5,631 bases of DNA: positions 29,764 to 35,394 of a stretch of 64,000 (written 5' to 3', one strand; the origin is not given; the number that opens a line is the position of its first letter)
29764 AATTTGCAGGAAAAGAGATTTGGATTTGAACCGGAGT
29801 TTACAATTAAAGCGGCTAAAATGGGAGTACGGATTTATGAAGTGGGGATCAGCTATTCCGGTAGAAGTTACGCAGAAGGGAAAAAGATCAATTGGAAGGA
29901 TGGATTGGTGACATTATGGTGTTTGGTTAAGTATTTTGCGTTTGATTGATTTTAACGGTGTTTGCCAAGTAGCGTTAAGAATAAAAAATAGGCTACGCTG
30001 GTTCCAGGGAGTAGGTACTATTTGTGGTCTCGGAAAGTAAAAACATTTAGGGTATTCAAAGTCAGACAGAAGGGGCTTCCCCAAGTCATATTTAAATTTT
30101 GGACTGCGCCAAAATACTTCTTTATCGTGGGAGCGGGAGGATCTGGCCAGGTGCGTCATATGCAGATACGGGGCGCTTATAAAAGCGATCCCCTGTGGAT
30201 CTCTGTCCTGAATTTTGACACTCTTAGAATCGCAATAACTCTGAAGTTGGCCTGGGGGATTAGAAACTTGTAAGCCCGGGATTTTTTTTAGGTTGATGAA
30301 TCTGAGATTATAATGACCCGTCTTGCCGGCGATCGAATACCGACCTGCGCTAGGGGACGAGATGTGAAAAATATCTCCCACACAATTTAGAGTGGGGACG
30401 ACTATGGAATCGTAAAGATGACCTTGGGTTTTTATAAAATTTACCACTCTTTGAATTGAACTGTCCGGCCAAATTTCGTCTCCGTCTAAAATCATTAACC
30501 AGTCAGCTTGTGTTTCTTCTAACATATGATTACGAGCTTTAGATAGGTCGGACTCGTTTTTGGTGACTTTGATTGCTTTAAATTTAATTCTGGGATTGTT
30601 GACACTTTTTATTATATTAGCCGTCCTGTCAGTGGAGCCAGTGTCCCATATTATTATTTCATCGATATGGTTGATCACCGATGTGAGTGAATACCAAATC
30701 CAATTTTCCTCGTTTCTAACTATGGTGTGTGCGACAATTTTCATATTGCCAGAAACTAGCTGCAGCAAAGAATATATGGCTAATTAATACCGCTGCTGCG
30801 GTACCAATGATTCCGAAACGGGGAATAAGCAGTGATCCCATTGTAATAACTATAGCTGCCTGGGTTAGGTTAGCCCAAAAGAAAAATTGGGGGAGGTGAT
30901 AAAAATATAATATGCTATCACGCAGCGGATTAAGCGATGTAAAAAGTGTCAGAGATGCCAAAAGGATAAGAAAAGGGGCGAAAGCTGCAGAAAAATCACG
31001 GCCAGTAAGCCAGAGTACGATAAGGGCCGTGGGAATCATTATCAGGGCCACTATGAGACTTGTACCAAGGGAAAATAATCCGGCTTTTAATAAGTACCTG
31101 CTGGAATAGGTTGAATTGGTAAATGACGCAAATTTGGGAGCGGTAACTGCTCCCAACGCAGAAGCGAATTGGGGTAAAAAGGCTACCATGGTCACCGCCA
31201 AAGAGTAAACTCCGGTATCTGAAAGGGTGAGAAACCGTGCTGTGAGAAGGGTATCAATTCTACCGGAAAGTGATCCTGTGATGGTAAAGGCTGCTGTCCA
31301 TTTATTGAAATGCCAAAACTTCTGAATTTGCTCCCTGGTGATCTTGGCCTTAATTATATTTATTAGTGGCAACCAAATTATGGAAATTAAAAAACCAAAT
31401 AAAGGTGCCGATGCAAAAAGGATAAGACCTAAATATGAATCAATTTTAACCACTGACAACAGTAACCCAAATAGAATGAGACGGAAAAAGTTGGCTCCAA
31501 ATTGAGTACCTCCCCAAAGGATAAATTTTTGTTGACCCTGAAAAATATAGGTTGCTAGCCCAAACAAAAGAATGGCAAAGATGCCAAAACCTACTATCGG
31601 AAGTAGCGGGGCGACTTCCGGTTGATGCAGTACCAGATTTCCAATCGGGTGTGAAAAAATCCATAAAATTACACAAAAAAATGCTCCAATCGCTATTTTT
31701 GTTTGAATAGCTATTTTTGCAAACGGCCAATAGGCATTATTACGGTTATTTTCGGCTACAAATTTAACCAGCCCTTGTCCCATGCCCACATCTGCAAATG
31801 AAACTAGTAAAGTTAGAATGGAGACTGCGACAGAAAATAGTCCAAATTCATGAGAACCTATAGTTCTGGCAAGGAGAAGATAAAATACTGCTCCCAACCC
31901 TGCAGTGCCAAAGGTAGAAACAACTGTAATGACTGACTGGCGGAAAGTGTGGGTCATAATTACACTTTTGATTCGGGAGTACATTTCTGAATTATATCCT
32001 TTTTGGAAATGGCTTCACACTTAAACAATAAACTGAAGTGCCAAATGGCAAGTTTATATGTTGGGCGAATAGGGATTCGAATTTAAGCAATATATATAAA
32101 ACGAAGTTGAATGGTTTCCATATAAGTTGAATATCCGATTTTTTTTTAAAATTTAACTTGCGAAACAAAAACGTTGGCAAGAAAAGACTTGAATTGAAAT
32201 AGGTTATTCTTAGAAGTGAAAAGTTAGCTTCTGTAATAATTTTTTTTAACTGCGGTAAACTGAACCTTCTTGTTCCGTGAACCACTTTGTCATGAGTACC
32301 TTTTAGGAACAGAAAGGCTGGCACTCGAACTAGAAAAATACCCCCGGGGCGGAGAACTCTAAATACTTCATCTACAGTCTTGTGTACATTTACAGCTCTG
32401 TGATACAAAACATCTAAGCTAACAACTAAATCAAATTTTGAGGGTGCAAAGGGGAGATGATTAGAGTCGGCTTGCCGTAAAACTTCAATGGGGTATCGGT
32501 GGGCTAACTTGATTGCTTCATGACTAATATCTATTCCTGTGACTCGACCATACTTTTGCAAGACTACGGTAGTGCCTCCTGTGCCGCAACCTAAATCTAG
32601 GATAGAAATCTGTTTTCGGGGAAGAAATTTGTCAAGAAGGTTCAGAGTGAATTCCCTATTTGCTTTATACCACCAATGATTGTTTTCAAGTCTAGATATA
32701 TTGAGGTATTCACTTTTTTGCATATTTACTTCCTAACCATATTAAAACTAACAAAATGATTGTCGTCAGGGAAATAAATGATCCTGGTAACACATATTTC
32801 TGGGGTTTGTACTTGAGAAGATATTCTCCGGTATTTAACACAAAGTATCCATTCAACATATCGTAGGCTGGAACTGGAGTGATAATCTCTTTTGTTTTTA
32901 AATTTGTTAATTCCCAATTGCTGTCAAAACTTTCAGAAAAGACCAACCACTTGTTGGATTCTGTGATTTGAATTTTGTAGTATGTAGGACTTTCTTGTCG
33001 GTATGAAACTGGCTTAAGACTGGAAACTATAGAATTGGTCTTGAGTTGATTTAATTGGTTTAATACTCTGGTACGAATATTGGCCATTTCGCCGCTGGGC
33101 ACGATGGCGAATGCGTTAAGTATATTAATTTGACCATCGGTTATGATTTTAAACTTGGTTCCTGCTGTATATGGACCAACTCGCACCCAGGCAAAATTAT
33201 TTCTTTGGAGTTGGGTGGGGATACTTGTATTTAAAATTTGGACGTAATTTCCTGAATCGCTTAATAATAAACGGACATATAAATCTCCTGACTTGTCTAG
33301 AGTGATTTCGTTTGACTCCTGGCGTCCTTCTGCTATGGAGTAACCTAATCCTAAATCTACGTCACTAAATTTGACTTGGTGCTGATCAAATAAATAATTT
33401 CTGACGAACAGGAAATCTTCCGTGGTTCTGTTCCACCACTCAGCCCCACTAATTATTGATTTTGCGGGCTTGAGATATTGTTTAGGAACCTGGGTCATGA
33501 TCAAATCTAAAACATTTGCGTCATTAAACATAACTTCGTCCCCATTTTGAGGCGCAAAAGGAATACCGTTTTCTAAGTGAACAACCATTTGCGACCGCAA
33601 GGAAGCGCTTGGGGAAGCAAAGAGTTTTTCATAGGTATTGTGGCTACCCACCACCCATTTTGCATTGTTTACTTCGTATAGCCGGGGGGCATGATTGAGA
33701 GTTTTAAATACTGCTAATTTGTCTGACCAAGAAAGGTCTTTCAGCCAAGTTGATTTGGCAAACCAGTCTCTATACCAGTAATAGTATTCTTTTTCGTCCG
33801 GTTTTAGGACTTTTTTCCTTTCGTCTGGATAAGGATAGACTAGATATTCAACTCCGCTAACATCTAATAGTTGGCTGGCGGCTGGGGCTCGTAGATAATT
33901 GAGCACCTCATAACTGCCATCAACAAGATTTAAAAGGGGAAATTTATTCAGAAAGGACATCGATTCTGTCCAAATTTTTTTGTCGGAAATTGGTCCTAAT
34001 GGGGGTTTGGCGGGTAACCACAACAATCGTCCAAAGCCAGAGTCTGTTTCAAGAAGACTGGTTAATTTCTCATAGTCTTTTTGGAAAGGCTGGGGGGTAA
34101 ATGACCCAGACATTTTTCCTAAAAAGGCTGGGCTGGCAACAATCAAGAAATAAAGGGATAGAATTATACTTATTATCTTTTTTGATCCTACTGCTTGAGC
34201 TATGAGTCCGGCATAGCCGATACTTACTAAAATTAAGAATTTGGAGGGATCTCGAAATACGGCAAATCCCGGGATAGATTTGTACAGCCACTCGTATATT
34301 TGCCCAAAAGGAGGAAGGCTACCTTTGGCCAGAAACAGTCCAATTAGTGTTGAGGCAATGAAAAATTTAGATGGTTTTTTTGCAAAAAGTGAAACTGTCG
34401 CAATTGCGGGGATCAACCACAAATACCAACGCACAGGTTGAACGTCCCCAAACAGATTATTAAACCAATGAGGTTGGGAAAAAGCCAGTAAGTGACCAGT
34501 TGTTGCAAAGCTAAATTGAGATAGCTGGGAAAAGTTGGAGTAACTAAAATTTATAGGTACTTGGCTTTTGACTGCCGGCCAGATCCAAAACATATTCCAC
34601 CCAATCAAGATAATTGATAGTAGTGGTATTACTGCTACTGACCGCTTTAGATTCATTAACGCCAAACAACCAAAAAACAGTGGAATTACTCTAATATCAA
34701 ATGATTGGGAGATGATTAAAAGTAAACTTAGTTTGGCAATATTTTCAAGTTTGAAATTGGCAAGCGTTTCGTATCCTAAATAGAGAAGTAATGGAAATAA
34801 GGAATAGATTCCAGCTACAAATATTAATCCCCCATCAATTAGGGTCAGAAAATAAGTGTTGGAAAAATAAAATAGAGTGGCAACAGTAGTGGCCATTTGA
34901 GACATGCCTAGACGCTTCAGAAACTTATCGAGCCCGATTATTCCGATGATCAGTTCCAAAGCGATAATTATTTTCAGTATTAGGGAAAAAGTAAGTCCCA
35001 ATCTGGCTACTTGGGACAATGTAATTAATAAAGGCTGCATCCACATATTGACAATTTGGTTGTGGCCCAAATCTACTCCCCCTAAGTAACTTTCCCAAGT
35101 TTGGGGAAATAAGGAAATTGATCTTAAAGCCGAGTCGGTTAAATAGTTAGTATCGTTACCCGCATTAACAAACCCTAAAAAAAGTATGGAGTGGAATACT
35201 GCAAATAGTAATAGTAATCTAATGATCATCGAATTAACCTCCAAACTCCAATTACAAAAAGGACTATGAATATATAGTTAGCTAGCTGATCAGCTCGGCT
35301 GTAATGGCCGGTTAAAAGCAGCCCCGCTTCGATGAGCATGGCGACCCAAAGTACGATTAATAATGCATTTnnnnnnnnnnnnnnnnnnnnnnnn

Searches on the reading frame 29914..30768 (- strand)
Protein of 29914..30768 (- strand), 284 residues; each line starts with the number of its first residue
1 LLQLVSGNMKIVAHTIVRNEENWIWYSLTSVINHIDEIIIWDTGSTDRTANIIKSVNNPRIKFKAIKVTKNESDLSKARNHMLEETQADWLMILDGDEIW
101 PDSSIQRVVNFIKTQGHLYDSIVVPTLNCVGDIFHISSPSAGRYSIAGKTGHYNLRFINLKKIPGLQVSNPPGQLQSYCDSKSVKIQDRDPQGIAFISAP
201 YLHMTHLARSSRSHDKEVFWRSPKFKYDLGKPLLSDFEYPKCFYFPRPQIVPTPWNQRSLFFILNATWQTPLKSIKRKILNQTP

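Call 14: search_protein_families(library=pfam, proteins=[window:29914-30768:-], max_evalue=0.01)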
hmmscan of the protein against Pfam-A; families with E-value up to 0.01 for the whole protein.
window:29914-30768:- (284 aa): 4 families
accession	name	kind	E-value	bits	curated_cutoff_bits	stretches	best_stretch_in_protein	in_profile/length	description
PF00535.33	Glycos_transf_2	-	4.1e-21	76.1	23.3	1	16-124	5-117/168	Glycosyl transferase family 2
PF13704.12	Glyco_tranf_2_4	-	9.4e-07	29.7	27.5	1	21-99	4-83/98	Glycosyl transferase family 2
PF13641.12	Glyco_tranf_2_3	-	3.2e-06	27.8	27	1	36-116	31-115/230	Glycosyltransferase like family 2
PF10111.15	Glyco_tranf_2_2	-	0.00018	21.5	27.3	1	35-113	29-107/276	Glycosyltransferase like family 2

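Call 79: search_protein_families(library=ncbifam, proteins=[window:29914-30768:-], max_evalue=0.00001)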
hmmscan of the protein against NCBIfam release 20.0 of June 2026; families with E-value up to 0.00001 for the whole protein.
window:29914-30768:- (284 aa): 4 families
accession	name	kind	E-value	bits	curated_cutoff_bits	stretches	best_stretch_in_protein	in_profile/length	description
TIGR04195.1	S_glycosyl_SunS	equivalog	7.9e-12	44.7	350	1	11-128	59-172/421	SunS family peptide S-glycosyltransferase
NF047683.1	TeichurnBiosyTuaG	equivalog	8.3e-10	38.7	400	1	27-118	24-117/252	teichuronic acid biosynthesis protein TuaG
TIGR03937.1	PgaC_IcaA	equivalog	1.2e-06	27.7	422.3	1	36-114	75-152/407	poly-beta-1,6-N-acetyl-D-glucosamine synthase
TIGR04283.1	glyco_like_mftF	equivalog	5.9e-06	26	182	0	28-116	21-101/221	TIGR04283 family arsenosugar biosynthesis glycosyltransferase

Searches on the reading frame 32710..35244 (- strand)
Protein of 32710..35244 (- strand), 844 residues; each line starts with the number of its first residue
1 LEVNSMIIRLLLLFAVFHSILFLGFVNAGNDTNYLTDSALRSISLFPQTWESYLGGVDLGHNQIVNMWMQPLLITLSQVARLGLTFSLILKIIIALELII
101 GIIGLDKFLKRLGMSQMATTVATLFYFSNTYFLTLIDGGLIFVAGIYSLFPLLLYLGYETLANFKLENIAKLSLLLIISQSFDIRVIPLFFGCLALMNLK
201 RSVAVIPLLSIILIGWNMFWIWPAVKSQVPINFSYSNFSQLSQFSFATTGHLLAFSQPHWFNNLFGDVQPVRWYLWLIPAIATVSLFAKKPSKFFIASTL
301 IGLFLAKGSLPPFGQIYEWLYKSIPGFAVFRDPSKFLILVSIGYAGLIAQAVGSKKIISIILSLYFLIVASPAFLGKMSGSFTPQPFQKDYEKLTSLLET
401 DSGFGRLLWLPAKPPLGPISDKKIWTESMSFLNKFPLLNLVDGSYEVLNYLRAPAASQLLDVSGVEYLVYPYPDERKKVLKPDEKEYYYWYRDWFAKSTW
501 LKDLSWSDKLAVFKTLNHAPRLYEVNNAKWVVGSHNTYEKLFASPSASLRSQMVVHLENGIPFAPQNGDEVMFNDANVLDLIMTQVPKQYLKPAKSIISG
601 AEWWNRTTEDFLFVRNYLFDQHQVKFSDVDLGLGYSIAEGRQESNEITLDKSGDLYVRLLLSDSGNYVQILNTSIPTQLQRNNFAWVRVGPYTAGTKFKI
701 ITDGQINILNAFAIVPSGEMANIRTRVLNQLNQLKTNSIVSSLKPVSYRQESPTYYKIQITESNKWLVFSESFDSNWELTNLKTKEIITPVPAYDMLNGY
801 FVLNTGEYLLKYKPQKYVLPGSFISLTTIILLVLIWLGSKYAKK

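Call 6: search_protein_families(library=pfam, proteins=[window:32710-35244:-], max_evalue=1)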
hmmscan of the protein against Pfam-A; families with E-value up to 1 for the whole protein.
window:32710-35244:- (844 aa): 1 family
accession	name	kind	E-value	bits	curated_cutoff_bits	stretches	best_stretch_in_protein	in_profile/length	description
PF11353.13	DUF3153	-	0.03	14.4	21.4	1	725-784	56-112/191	Protein of unknown function (DUF3153)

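Call 7: search_protein_families(library=ncbifam, proteins=[window:32710-35244:-], max_evalue=1)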
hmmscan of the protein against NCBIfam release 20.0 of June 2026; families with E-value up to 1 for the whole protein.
window:32710-35244:- (844 aa): 1 family
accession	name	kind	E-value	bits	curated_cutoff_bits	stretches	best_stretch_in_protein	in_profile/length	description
NF053599.1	transp_MmpA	equivalog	9.1e-09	34.4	210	1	284-415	266-403/543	MmpA family trehalose lipid delivery protein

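Call 17: search_solved_structures(query=window:32710-35244:-, max_evalue=10)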
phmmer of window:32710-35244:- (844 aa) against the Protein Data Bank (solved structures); distinct sequences matched with E-value up to 10: 3.
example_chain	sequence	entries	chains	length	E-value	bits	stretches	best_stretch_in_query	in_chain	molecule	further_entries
5wi4_A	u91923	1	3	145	0.6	11.2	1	30-95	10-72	Dynein light chain Tctex-type 1,Rho guanine nucleotide exchange factor 2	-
8j07_l8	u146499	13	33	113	1.7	9.7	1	31-95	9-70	Dynein light chain Tctex-type 1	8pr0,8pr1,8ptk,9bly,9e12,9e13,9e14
8rgi_A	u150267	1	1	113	1.7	9.6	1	32-95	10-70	Dynein light chain Tctex-type 1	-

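Call 74: find_homologous_proteins(query=window:32710-35244:-, max_evalue=0.001)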
Query window:32710-35244:- (844 aa): 18 proteins with E <= 0.001 among 8000 candidates.
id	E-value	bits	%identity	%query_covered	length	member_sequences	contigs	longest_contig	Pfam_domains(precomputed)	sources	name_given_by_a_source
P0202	0.0e+0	1586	83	100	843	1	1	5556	-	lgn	-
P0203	0.0e+0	1550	80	99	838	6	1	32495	-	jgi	-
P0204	0.0e+0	1454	80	93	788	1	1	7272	-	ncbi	-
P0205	0.0e+0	1067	57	98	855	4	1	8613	-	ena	-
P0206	9.8e-236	803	56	75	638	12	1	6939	-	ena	-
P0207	9.7e-207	707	44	98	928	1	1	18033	-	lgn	-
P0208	2.9e-177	609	39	95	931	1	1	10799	-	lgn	-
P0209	3.4e-177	609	38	97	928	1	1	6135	-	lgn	-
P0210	6.5e-175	602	38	96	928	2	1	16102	-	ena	-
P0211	5.7e-174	598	38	98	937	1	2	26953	-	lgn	-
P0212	2.0e-171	590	39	100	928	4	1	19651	-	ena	-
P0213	3.5e-171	589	39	97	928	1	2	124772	-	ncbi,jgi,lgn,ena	-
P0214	2.3e-169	583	37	100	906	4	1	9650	-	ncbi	ncbi:MAG: hypothetical protein AAB550_02295 [Patescibacteria group bacterium]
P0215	7.8e-124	433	33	99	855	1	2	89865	-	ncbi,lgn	-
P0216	1.8e-92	329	29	100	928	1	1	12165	-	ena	-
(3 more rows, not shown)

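Call 87: predict_structure(alignment_id=A3)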
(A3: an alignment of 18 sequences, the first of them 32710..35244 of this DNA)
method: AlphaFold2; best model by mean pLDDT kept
length: 844 residues; sequences in the alignment: 18
mean_pLDDT: 75.2   pTM: 0.56
mean pLDDT of the five models: 75.2, 75.2, 75.2, 72.7, 68.4
residues with pLDDT >= 90: 165; 70-90: 412; 50-70: 196; < 50: 71
segments of 3 or more residues with pLDDT < 50: 51-61, 232-247, 256-271, 376-383, 441-444, 475-478
pLDDT, mean of each block of 10 residues (from residue 1): 63 72 57 61 60 40 62 82 81 83 83 74 73 64 80 88 85 88 81 84 88 79 64 43 49 48 41 51 56 77 75 75 67 68 76 75 68 49 58 82 76 53 56 55 56 81 88 57 71 89 88 90 90 82 70 85 87 90 92 88 74 77 76 82 92 94 92 89 90 93 91 93 93 66 84 87 91 87 93 90 94 74 61 69 60
secondary structure, 60 per line:
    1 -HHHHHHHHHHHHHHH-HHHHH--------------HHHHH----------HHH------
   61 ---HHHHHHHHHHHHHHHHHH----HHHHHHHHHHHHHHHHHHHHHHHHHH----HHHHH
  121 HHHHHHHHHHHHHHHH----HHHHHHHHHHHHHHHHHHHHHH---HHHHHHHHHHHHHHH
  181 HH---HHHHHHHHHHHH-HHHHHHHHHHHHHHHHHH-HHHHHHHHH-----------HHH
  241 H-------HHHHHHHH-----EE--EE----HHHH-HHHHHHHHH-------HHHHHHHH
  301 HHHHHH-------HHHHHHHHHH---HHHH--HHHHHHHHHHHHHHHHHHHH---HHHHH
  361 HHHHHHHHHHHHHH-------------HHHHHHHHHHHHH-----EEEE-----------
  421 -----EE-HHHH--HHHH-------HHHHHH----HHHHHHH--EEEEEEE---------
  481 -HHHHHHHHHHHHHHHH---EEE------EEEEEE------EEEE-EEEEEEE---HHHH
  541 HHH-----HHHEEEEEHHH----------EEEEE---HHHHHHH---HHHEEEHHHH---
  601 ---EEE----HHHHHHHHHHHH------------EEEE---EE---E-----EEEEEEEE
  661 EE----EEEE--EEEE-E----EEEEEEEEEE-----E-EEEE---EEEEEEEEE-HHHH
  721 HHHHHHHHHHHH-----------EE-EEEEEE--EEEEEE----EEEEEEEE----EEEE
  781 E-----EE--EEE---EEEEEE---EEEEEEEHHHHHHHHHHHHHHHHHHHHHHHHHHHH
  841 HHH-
elements in order (helices of 4 or more, strands of 3 or more residues): H2-16 H18-22 H37-41 H64-81 H86-111 H116-136 H141-162 H166-182 H186-197 H199-216 H218-226 H238-241 H249-256 H272-275 H277-285 H293-306 H314-323 H327-330 H333-352 H356-374 H388-400 E406-409 H429-432 H435-438 H446-451 H456-462 E465-471 H482-497 E501-503 E510-515 E522-525 E527-533 H537-543 E552-556 E570-574 H578-584 E591-593 H594-597 E604-606 H611-622 E635-638 E653-662 E667-670 E673-676 E683-692 E700-703 E707-715 H717-732 E747-752 E755-760 E765-772 E777-781 E791-793 E797-802 E806-812 H813-843

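Call 110: search_solved_structures(query=A3, max_evalue=10, show_alignments=1)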
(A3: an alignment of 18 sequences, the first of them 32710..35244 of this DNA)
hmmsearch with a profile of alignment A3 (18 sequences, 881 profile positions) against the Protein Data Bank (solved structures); distinct sequences matched with E-value up to 10: 5.
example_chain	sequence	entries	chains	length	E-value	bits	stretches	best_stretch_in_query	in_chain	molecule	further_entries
9ibn_A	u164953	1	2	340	0.6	11.1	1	687-772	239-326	Foldase protein PrsA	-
4r6u_C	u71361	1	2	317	0.8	10.7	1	504-597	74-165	Interleukin-18 receptor 1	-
9rce_B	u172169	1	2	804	0.84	10.6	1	507-565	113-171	SalCis12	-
7qfl_A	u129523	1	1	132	1.5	9.8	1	731-801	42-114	S-layer protein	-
8bt9_A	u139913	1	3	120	2.2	9.2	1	731-801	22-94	S-layer protein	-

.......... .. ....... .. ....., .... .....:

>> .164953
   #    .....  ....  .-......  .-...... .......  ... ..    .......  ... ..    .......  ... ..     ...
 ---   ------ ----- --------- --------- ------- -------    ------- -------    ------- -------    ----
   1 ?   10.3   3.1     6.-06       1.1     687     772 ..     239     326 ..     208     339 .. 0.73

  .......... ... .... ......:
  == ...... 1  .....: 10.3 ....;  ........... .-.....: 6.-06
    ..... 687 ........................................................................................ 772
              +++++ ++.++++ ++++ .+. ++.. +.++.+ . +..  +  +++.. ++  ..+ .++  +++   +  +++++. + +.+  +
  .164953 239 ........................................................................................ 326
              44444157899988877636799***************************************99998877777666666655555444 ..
